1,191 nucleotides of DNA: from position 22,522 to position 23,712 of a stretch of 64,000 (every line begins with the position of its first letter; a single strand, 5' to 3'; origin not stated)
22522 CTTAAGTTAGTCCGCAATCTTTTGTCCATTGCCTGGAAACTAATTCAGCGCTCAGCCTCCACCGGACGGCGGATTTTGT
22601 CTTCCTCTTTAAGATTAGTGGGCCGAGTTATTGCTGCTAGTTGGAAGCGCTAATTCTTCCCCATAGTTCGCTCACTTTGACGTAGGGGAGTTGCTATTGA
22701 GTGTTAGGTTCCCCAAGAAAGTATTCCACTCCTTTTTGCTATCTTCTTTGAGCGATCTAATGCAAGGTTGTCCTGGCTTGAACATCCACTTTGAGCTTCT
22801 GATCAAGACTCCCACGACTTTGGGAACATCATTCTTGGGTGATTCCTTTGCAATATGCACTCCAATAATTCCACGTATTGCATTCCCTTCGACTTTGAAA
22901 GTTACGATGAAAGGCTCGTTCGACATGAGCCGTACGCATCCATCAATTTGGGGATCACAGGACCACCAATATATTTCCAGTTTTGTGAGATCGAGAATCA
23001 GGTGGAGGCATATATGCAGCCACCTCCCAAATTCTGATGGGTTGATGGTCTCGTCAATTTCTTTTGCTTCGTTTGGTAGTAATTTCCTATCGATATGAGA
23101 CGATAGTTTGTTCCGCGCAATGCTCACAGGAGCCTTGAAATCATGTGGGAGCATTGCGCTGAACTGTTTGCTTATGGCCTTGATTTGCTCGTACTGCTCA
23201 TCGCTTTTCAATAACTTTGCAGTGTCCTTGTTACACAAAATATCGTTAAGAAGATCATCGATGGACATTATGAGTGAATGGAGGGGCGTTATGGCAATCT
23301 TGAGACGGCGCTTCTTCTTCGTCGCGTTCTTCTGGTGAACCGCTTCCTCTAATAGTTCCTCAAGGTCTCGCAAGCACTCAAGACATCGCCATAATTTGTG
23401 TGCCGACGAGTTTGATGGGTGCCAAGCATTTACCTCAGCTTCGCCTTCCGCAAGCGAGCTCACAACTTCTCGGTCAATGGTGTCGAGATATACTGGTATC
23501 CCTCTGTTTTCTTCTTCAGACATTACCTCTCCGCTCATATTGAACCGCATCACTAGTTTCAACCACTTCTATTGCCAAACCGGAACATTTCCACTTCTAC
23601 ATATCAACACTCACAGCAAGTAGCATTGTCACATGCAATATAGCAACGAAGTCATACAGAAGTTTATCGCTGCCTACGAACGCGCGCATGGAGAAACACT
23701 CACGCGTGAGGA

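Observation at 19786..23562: Low-GC island of four uncharacterised genes between the mobile element and core genome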

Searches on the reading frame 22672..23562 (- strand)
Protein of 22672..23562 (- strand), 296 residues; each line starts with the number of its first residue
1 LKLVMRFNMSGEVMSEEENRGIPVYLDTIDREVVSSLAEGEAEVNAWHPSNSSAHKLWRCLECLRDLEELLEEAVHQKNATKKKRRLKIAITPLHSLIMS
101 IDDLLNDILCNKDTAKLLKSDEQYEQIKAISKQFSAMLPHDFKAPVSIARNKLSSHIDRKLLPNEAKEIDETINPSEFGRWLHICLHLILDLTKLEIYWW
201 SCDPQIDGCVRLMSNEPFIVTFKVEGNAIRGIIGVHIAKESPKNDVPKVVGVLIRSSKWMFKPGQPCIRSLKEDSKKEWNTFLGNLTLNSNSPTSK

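Call 4: search_protein_families(library=pfam, proteins=[window:22672-23562:-], max_evalue=0.1)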
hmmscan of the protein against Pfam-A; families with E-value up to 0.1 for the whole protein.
window:22672-23562:- (296 aa): 1 family
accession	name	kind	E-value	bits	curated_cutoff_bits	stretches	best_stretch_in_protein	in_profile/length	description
PF02877.19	PARP_reg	-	0.033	14.7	26.8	0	58-146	45-91/135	Poly(ADP-ribose) polymerase, regulatory domain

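Call 5: search_protein_families(library=padloc, proteins=[window:22672-23562:-], max_evalue=0.1)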
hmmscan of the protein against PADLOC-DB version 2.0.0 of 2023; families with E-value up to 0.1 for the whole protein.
window:22672-23562:- (296 aa): 1 family
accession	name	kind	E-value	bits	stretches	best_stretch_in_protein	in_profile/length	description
PDLC03841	LeoBC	-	0.036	11.2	1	64-159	275-375/601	-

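Call 6: search_protein_families(library=ncbifam, proteins=[window:22672-23562:-], max_evalue=0.1)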
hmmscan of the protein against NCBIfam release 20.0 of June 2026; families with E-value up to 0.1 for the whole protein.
window:22672-23562:- (296 aa): 1 family
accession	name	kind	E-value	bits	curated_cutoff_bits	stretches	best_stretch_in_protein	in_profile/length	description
NF008984.0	PRK12330.1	equivalog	0.031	13.1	827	1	56-134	113-198/500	methylmalonyl-CoA carboxytransferase subunit 5S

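Call 7: search_protein_families(library=phrogs, proteins=[window:22672-23562:-], max_evalue=0.1)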
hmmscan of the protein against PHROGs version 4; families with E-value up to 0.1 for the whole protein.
window:22672-23562:- (296 aa): 1 family
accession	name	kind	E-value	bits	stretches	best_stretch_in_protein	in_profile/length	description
phrog_9556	-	DNA, RNA and nucleotide metabolism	0.086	12.8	0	76-148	183-254/441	DNA polymerase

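Call 17: search_solved_structures(query=window:22672-23523:-, max_evalue=10)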
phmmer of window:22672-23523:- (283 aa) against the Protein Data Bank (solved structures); distinct sequences matched with E-value up to 10: 5.
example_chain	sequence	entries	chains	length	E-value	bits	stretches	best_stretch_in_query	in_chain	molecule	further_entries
4qhf_A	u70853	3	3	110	0.18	14.5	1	53-111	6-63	Uncharacterized protein MJ1213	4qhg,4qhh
4qhj_A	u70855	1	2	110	0.18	14.4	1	53-111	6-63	Uncharacterized protein MJ1213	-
4qhi_A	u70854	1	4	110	0.25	14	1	53-111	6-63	Uncharacterized protein MJ1213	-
3eeh_A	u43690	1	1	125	0.9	12.2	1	87-171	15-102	putative light and redox sensing histidine kinase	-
4oyd_B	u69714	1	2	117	3.1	10.5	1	47-107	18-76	Computationally designed Inhibitor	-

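Call 23: find_homologous_proteins(query=window:22672-23523:-, max_evalue=0.01)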
Query window:22672-23523:- (283 aa): 60 proteins with E <= 0.01 among 1141 candidates.
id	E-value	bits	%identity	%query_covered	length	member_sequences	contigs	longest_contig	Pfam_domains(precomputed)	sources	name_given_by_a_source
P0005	9.8e-188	640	100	100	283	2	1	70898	-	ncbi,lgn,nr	ncbi:MAG: hypothetical protein M0P64_03005 [Candidatus Pacebacteria bacterium]|nr:hypothetical prote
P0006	7.2e-137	474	73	99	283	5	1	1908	-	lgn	-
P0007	4.3e-136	471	70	99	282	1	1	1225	-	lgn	-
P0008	1.2e-134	466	72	98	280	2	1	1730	-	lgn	-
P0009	1.3e-132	460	71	99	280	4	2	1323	-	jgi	jgi:hypothetical protein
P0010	1.1e-125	437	67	98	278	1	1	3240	-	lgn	-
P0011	3.4e-125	435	66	99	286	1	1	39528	-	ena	-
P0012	1.1e-124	434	66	99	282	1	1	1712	-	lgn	-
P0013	1.7e-123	430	65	99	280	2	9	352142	-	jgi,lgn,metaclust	metaclust:\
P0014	4.8e-123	428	65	97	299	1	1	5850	-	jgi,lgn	jgi:hypothetical protein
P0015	1.4e-122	427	66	95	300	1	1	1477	-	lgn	-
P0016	7.8e-122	424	65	97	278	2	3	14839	-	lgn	-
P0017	1.9e-121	423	64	96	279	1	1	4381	-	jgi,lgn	jgi:hypothetical protein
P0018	2.8e-120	419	64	98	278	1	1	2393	-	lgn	-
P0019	4.5e-120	418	66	99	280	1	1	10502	-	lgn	-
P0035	5.1e-95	336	58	94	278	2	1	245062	-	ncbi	ncbi:hypothetical protein [Serratia fonticola]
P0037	3.6e-93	330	55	96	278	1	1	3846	-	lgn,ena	-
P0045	6.2e-89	316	54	97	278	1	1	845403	-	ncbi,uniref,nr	ncbi:hypothetical protein [Oceanicoccus sp. KOV_DT_Chl]|uniref:hypothetical protein n=1 Tax=Oceanico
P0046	7.2e-89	316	53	96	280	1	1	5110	-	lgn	-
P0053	1.1e-85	306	52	98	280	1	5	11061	-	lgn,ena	-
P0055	1.8e-84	302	52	96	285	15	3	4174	-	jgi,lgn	-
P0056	1.9e-79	285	50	98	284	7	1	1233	-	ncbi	-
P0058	1.1e-73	266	47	94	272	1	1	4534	-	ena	-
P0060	2.1e-69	252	44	95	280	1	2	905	-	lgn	-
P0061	1.0e-64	237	43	87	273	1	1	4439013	-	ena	-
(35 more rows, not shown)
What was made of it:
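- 22672..23523 (-): Gene D: 283-aa protein with an N-terminal HEPN-like helical domain (about residues 39-179) and a small beta/alpha C-terminal domain (about 185-270). It belongs to a highly conserved, horizontally spread solo-gene family. At least 60 clusters at 43-73% identity (call 23).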

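Call 24: find_encoding_contigs(protein=P0035, flank=8000, max_places=3)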
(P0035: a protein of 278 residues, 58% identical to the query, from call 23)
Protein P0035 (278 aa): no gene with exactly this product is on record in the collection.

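Call 25: find_encoding_contigs(protein=P0013, flank=8000, max_places=3)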
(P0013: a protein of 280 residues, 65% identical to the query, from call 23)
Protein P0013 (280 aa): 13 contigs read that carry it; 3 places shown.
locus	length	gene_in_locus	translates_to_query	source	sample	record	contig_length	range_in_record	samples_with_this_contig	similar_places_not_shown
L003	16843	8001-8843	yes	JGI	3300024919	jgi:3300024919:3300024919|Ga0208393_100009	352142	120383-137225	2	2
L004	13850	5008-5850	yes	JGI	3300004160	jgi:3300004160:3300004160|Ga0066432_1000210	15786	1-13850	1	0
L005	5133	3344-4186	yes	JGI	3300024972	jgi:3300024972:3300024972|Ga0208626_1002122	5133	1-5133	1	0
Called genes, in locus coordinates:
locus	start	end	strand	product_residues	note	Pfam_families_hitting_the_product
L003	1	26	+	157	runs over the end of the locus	PF03270:DUF269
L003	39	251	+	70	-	PF05082:Rop-like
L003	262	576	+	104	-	PF25160:LdpA_Fe-S-bd (weak), PF12797:Fer4_2 (weak), PF12837:Fer4_6 (weak), PF00037:Fer4 (weak), PF13237:Fer4_10, PF12838:Fer4_7, PF13187:Fer4_9, PF13484:Fer4_16, +7 more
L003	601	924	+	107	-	PF01257:2Fe-2S_thioredx (weak)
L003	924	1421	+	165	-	-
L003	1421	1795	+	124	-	-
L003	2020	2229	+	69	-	PF03459:TOBE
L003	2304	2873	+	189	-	-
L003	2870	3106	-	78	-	-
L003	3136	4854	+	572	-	PF00004:AAA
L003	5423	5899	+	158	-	PF00581:Rhodanese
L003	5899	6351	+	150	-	PF12796:Ank_2, PF13857:Ank_5 (faint), PF00023:Ank (faint), PF13606:Ank_3 (faint), PF13637:Ank_4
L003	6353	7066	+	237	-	PF16844:DIMCO_N, PF02579:Nitro_FeMo-Co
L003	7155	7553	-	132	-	PF01850:PIN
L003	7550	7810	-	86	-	-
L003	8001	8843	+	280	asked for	-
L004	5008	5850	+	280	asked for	-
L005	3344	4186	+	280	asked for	-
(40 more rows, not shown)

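Call 29: search_protein_families(library=pfam, alignment_id=A1, max_evalue=1)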
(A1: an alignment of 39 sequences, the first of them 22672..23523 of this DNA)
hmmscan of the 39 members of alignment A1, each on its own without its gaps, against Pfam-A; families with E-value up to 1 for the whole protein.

A. member 1, window:22672-23523:- (283 aa): 2 families
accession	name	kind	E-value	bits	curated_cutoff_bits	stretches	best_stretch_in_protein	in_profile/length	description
PF02877.19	PARP_reg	-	0.03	14.8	26.8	1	45-133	45-91/135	Poly(ADP-ribose) polymerase, regulatory domain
PF00512.31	HisKA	-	0.17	12.4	26.9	0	119-156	3-39/66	His Kinase A (phospho-acceptor) domain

B. families by the number of members that match (of 39 scanned): 41 families (the first 25 are shown)
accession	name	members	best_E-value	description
PF25306.1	DUF7880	11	0.035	Domain of unknown function (DUF7880)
PF18734.6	HEPN_AbiU2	5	0.0055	AbiU2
PF00443.35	UCH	5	0.097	Ubiquitin carboxyl-terminal hydrolase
PF14063.11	DUF4254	3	0.0091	Protein of unknown function (DUF4254)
PF15341.11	SLX9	3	0.019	Ribosome biogenesis protein SLX9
PF18078.7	Thioredoxin_11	3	0.083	Thioredoxin-like SNTX domain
PF00512.31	HisKA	2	0.011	His Kinase A (phospho-acceptor) domain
PF11536.14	DUF3226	2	0.023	Protein of unknown function (DUF3226)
PF03945.19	Endotoxin_N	2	0.035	delta endotoxin, N-terminal domain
PF24611.2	Spectrin_Anc-1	2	0.068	Nuclear anchorage protein 1, spectrin-like repeat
PF04108.17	ATG17_like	1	0.00097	Autophagy protein ATG17-like domain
PF17541.7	TssC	1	0.013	Type VI secretion system, TssC, VipB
PF10147.14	CR6_interact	1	0.017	Growth arrest and DNA-damage-inducible proteins-interacting protein 1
PF06476.17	DUF1090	1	0.021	Protein of unknown function (DUF1090)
PF01031.25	Dynamin_M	1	0.026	Dynamin central region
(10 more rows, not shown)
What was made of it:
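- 22672..23523 (-): Weak HEPN_AbiU2 hits in 5/39 members (call 29).
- On HEPN superfamily (gene D): HEPN_AbiU2 is hit by 5/39 members with best E 0.0055, well short of significance (call 29).
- HEPN_AbiU2 is hit weakly by 5/39 members, best E 0.0055 (call 29).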

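Call 33: predict_structure(alignment_id=A1)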
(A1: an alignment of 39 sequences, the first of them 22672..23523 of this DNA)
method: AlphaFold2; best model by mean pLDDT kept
length: 283 residues; sequences in the alignment: 39
mean_pLDDT: 83.9   pTM: 0.80
mean pLDDT of the five models: 83.9, 81.8, 81.3, 80.0, 79.9
residues with pLDDT >= 90: 133; 70-90: 101; 50-70: 34; < 50: 15
segments of 3 or more residues with pLDDT < 50: 1-3, 21-23, 279-283
pLDDT, mean of each block of 10 residues (from residue 1): 51 54 53 91 98 95 88 90 97 97 94 95 88 84 68 72 93 96 94 88 89 88 87 95 92 83 83 62 35
secondary structure, 60 per line:
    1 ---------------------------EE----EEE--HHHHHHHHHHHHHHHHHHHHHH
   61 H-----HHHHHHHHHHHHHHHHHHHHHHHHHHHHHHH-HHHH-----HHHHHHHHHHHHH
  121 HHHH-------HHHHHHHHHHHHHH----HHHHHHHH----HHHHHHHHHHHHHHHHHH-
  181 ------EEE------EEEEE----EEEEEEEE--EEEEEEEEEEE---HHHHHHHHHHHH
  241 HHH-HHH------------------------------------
elements in order: E34-36 H39-61 H67-97 H99-102 H108-124 H132-145 H150-157 H162-179 E187-189 E196-200 E205-212 E215-225 H229-243
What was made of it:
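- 22672..23523 (-): AF2 model pLDDT 83.9, pTM 0.80 (call 33).
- The model has helices at 39-61, 67-97, 108-124, 132-145 (carrying the motif) and 162-179 (call 33).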

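Call 37: fold_search(model_id=the predicted structure, library=pdb)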
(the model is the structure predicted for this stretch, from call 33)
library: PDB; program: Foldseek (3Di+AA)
matches with E <= 10: 329; with E <= 0.001: 0
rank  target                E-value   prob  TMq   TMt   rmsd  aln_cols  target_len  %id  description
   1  5gnp                  1.0e-01  0.28  0.19  0.21  11.1       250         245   14  Crystal structure of a Z-ring associated protein from Salmonella typhimurium (released 2017-07-26)
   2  8xeh_D                2.6e-01  0.77  0.20  0.39   8.9       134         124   13  Crystal structure of HEPN-MNT complex (released 2024-12-18)
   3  5vxl_A                2.7e-01  0.20  0.21  0.21  24.6       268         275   12  2.80 A resolution structure of IpaD from Shigella flexneri in complex with single-domain antibody JPS-G3 (released 2017-08-30)
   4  4nqf_B                3.3e-01  0.57  0.23  0.35   8.9       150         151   12  Crystal structure of HEPN domain protein (released 2014-03-26)
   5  3lc6_A                3.7e-01  0.14  0.18  0.11  25.6       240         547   12  The alternative conformation structure of isocitrate dehydrogenase kinase/phosphatase from E. Coli (released 2010-04-21)
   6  8xdj_A                4.7e-01  0.51  0.18  0.37  14.2       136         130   12  Crystal structure of AMPylated HEPN toxin (released 2024-12-18)
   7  4nqf_A                5.5e-01  0.44  0.23  0.37   8.8       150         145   12  Crystal structure of HEPN domain protein (released 2014-03-26)
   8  1e3m_B                6.1e-01  0.04  0.10  0.05  29.4       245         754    8  The crystal structure of E. coli MutS binding to DNA with a G:T mismatch (released 2000-11-01)
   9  1t6i_A                6.7e-01  0.35  0.17  0.33  10.5       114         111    7  Nickel Superoxide Dismutase (NiSOD) Apo Structure (released 2004-07-13)
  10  8xdj_B                7.1e-01  0.38  0.17  0.35  14.3       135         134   12  Crystal structure of AMPylated HEPN toxin (released 2024-12-18)
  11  5jtg_C                8.2e-01  0.16  0.15  0.13  11.0       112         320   15  Crystal structure of Thermotoga maritima mutant D89K/D253K (released 2017-01-25)
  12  3qxl_A                8.2e-01  0.13  0.16  0.18  17.3       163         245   10  Crystal structure of the CDC25 Domain from Ral-specific Guanine-nucleotide Exchange Factor RalGPS1a (released 2011-05-11)
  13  5l7d_A                8.2e-01  0.04  0.13  0.08  27.1       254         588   14  Structure of human Smoothened in complex with cholesterol (released 2016-07-20)
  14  8xdj_C                9.6e-01  0.38  0.19  0.37   9.5       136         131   12  Crystal structure of AMPylated HEPN toxin (released 2024-12-18)
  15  4eeb_B                1.1e+00  0.33  0.21  0.19  16.9       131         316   17  CorA coiled-coil mutant under Mg2+ absence (released 2012-11-14)
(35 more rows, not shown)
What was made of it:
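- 22672..23523 (-): HEPN proteins appear among the top, non-significant, Foldseek PDB hits (call 37).
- Closest known: HepT/MntA-type HEPN toxins. Same: These are the best-ranked structural neighbours of the D model over about 135-150 residues, and they share the Rx4-6H type of site (call 37).
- HEPN-MNT (8xeh_D, probability 0.77) and a HEPN domain protein (4nqf, probability 0.57) are among the top Foldseek hits (call 37).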

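Call 43: search_dna_similar(query=window:22672-23523:-, collection=plasmids, mode=protein, max_evalue=0.001)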
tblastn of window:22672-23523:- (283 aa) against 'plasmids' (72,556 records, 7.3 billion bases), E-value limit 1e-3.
Records with a match: 7; places in all: 7; records where one place covers at least 80% of the query: 7.
Best place of each record, by identity: <60% 7.
By first word of the organism name: Providencia 4; Klebsiella 2; Scytonema 1.
By predicted mobility (MOB-suite, as given by PLSDB): conjugative 7.
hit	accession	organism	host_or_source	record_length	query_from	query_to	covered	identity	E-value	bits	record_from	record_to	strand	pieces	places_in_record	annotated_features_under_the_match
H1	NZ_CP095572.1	Klebsiella pneumoniae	Homo sapiens,Pure culture one microbial ...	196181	7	276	95%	52.6%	6e-76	258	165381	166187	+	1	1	hypothetical protein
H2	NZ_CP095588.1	Klebsiella pneumoniae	Homo sapiens,Pure culture one microbial ...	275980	7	276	95%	52.6%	6e-76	258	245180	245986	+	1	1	hypothetical protein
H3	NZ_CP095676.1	Providencia stuartii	Homo sapiens,Pure culture one microbial ...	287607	7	276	95%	52.6%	6e-76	258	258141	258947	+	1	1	hypothetical protein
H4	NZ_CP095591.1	Providencia stuartii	Homo sapiens,Pure culture one microbial ...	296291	7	276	95%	52.6%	6e-76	258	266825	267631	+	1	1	hypothetical protein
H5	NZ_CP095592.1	Providencia stuartii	Homo sapiens,Pure culture one microbial ...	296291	7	276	95%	52.6%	6e-76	258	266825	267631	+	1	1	hypothetical protein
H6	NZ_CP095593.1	Providencia stuartii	Homo sapiens,Pure culture one microbial ...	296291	7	276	95%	52.6%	6e-76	258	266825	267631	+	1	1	hypothetical protein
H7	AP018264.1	Scytonema sp. NIES-4073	-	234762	3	233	82%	32.1%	2e-16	86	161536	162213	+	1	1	hypothetical protein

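Call 44: search_dna_similar(query=window:22672-23523:-, collection=phages, mode=protein, max_evalue=0.001)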
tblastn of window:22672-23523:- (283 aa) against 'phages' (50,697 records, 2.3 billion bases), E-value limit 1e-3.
No match.

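Call 45: get_annotated_region(hit=H1, flank=8000)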
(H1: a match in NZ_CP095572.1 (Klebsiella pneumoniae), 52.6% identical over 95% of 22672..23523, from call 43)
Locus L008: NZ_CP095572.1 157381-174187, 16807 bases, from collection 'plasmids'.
description: Klebsiella pneumoniae strain b156b plasmid p1_b156b_NDM5, complete sequence
organism: Klebsiella pneumoniae (NCBI taxid 573)
taxonomy: Bacteria; Pseudomonadota; Gammaproteobacteria; Enterobacterales; Enterobacteriaceae; Klebsiella; Klebsiella pneumoniae
host: -; source: Homo sapiens,Pure culture one microbial species,blood; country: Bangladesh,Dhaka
typing (MOB-suite, as given by PLSDB): conjugative; replicon IncC; relaxase MOBH,MOBH; mating-pair formation MPF_F
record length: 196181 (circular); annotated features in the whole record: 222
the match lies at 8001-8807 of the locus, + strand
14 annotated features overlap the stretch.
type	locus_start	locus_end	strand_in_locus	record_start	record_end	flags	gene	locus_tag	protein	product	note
CDS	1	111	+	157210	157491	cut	-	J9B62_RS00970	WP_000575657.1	hypothetical protein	-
CDS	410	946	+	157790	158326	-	-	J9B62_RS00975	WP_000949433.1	hypothetical protein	-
CDS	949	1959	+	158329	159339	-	-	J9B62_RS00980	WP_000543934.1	tyrosine-type recombinase/integrase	GO:0015074 - DNA integration [Evidence IEA]; GO:0006310 - DNA recombination [Evidence IEA]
CDS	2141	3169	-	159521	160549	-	-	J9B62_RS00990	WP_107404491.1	DNA-binding protein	-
CDS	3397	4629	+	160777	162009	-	-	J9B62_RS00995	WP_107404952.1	site-specific integrase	GO:0015074 - DNA integration [Evidence IEA]; GO:0006310 - DNA recombination [Evidence IEA]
CDS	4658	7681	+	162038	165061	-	-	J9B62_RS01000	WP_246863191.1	Tn3 family transposase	-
CDS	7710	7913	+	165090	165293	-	-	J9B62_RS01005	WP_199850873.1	hypothetical protein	-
CDS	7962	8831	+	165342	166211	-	-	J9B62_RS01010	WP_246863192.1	hypothetical protein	-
CDS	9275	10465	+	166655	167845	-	-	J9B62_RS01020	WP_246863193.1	GGDEF domain-containing protein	-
CDS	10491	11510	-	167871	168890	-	-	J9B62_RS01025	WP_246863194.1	ATP-binding protein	-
CDS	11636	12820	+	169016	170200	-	-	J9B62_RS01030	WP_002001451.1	IS4-like element ISEc29 family transposase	GO:0006313 - DNA transposition [Evidence IEA]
CDS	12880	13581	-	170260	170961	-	-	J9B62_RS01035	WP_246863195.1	response regulator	GO:0000160 - phosphorelay signal transduction system [Evidence IEA]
CDS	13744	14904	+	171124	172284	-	-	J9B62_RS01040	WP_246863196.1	efflux RND transporter periplasmic adaptor subunit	GO:0006810 - transport [Evidence IEA]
CDS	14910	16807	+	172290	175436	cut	-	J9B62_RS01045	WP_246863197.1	efflux RND transporter permease subunit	GO:0042908 - xenobiotic transport [Evidence IEA]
